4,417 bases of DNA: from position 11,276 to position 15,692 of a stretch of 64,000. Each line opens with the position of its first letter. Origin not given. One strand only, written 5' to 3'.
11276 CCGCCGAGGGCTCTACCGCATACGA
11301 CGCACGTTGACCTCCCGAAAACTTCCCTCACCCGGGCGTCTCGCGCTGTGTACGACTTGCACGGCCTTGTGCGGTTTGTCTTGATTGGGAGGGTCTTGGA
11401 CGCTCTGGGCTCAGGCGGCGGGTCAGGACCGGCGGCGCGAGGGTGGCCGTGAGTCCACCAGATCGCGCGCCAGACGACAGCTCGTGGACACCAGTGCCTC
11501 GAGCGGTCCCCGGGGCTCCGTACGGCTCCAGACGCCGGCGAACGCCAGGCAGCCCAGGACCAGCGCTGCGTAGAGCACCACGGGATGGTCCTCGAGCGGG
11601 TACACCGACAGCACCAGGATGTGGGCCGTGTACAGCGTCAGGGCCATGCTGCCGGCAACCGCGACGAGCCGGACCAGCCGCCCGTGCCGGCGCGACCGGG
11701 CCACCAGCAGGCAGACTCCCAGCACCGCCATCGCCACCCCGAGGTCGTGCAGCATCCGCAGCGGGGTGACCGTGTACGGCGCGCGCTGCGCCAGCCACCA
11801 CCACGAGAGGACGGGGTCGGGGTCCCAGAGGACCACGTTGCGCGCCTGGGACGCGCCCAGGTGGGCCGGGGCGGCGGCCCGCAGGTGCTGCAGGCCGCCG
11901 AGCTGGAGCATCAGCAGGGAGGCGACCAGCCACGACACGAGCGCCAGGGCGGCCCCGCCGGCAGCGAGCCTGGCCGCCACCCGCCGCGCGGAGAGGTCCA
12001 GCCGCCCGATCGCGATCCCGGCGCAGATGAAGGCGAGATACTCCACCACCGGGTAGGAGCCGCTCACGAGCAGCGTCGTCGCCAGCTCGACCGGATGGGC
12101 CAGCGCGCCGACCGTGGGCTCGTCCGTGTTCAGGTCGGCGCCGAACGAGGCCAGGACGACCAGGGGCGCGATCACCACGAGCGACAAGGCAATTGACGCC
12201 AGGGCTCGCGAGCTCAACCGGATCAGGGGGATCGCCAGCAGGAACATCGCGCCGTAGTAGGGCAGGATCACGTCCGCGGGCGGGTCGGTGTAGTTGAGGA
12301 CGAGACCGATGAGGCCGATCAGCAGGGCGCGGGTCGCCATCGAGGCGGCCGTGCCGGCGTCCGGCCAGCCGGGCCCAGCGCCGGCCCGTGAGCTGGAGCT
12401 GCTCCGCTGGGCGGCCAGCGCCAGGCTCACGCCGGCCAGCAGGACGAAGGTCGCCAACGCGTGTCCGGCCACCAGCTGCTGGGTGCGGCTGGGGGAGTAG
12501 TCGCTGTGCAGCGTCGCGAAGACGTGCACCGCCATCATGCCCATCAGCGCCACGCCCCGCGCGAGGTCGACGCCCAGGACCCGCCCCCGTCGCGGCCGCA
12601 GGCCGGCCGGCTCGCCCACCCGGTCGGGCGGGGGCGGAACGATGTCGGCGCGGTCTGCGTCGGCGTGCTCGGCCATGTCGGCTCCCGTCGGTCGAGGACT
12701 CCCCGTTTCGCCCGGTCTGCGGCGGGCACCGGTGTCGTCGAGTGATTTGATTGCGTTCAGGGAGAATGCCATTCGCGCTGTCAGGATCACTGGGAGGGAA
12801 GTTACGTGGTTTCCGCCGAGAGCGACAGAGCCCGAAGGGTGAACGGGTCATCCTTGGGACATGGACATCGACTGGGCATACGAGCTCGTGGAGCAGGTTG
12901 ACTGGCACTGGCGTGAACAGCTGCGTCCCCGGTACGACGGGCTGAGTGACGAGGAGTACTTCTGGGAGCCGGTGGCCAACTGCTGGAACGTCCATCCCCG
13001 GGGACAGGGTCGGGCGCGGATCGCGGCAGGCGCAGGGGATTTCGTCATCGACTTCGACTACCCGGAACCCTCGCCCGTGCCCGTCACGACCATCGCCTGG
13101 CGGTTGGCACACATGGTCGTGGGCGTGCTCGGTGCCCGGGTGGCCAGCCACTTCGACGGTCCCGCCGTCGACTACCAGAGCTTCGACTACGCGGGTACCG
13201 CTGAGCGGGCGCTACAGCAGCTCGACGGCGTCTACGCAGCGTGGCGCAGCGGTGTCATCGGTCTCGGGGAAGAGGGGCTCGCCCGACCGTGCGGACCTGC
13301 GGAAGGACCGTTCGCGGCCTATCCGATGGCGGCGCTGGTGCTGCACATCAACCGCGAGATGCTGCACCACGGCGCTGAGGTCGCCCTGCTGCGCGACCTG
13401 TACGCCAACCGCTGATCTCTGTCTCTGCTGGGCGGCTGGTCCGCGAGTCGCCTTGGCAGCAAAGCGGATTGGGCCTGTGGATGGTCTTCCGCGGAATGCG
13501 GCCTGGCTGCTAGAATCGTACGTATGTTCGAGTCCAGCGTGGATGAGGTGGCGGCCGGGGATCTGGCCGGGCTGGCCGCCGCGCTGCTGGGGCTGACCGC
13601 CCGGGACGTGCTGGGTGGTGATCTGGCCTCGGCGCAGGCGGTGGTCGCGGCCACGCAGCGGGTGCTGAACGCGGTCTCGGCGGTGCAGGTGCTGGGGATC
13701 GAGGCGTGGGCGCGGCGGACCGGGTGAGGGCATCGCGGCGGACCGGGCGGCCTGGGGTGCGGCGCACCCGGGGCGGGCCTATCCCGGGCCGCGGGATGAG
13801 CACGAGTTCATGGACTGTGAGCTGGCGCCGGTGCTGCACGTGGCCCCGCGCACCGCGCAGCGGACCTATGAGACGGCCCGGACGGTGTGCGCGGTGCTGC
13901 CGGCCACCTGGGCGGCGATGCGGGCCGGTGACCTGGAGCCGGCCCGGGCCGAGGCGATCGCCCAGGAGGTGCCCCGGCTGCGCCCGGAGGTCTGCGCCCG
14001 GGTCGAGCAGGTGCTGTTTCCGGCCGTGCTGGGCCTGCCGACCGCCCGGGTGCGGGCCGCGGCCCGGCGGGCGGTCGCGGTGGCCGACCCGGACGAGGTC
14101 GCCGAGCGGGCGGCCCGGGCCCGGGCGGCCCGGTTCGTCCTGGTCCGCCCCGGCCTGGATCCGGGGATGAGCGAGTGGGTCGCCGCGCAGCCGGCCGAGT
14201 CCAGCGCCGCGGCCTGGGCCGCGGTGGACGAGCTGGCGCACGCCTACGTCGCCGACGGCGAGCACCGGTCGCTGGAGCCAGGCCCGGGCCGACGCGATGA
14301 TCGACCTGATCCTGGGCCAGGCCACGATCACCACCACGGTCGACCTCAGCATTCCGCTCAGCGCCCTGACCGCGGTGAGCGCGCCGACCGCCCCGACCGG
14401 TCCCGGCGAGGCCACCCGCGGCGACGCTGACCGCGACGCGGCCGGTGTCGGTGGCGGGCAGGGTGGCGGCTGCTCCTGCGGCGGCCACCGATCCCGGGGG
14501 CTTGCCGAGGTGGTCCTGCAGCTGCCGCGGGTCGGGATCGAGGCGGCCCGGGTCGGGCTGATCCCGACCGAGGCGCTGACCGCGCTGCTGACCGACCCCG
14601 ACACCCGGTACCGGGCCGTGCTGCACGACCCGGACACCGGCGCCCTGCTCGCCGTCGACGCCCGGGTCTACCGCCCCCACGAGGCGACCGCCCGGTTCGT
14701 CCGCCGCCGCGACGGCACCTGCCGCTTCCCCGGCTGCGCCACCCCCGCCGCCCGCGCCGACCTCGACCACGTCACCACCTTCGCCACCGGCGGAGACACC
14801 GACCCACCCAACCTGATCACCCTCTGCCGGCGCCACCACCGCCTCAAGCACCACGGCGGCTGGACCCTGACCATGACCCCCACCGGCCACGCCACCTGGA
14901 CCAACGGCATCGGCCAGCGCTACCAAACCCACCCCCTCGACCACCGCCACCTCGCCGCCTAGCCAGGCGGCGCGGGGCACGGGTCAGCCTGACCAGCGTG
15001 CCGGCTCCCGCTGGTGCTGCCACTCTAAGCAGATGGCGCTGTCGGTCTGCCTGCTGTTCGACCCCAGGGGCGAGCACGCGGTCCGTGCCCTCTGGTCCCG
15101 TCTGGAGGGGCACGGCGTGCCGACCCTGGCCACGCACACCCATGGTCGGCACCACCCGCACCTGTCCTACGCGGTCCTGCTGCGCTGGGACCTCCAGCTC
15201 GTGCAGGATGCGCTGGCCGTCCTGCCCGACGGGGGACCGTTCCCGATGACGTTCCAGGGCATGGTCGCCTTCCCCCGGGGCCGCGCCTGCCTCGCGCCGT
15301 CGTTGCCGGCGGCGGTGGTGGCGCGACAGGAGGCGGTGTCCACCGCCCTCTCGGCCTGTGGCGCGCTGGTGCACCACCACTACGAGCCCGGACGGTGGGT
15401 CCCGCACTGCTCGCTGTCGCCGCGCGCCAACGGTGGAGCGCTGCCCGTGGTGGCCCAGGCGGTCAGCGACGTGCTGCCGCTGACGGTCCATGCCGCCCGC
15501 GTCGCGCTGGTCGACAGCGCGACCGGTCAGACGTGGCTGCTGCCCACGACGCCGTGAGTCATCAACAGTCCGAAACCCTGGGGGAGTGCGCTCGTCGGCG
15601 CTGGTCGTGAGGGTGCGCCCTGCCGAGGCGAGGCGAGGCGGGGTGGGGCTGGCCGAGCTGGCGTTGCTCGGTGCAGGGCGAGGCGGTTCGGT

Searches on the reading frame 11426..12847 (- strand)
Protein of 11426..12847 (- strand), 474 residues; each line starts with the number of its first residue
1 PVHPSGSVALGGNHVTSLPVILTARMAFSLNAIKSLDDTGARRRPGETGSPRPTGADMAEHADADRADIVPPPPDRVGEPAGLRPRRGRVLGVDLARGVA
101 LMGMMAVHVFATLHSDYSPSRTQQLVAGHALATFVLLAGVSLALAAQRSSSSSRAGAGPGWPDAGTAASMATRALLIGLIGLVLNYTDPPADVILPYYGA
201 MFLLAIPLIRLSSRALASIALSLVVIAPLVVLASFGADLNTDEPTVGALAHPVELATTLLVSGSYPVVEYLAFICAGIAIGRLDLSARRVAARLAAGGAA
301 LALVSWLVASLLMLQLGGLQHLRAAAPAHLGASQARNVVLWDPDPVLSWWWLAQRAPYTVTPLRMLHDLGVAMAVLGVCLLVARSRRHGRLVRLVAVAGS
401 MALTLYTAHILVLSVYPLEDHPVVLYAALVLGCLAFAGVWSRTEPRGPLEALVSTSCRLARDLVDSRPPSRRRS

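Call 65: search_protein_families(library=pfam, max_evalue=0.01, proteins=[window:11426-12847:-])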
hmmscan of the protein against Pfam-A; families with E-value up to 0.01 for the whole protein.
window:11426-12847:- (474 aa): 3 families
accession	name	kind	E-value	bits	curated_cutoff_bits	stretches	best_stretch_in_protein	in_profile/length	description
PF07786.18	HGSNAT_cat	-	1.1e-10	41.9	22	1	89-301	1-203/222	Heparan-alpha-glucosaminide N-acetyltransferase, catalytic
PF01757.29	Acyl_transf_3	-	3.3e-08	33.4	31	1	195-437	128-321/326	Acyltransferase domain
PF04235.18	DUF418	-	3.7e-05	24.2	23.6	1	351-452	43-155/163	Protein of unknown function (DUF418)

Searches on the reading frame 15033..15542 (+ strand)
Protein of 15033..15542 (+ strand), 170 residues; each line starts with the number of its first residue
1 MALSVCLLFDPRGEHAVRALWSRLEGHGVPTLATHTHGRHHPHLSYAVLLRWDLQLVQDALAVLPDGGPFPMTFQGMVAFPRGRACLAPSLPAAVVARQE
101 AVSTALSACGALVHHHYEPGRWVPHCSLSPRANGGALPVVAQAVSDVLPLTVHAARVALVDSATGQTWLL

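Call 77: search_protein_families(library=pfam, max_evalue=0.001, proteins=[window:15033-15542:+])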
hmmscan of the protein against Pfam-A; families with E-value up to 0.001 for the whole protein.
seq(170 aa): 1 family
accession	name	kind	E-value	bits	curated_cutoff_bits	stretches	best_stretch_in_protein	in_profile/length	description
PF13563.12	2_5_RNA_ligase2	-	2.1e-12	47.8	27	1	21-164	9-150/152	2'-5' RNA ligase superfamily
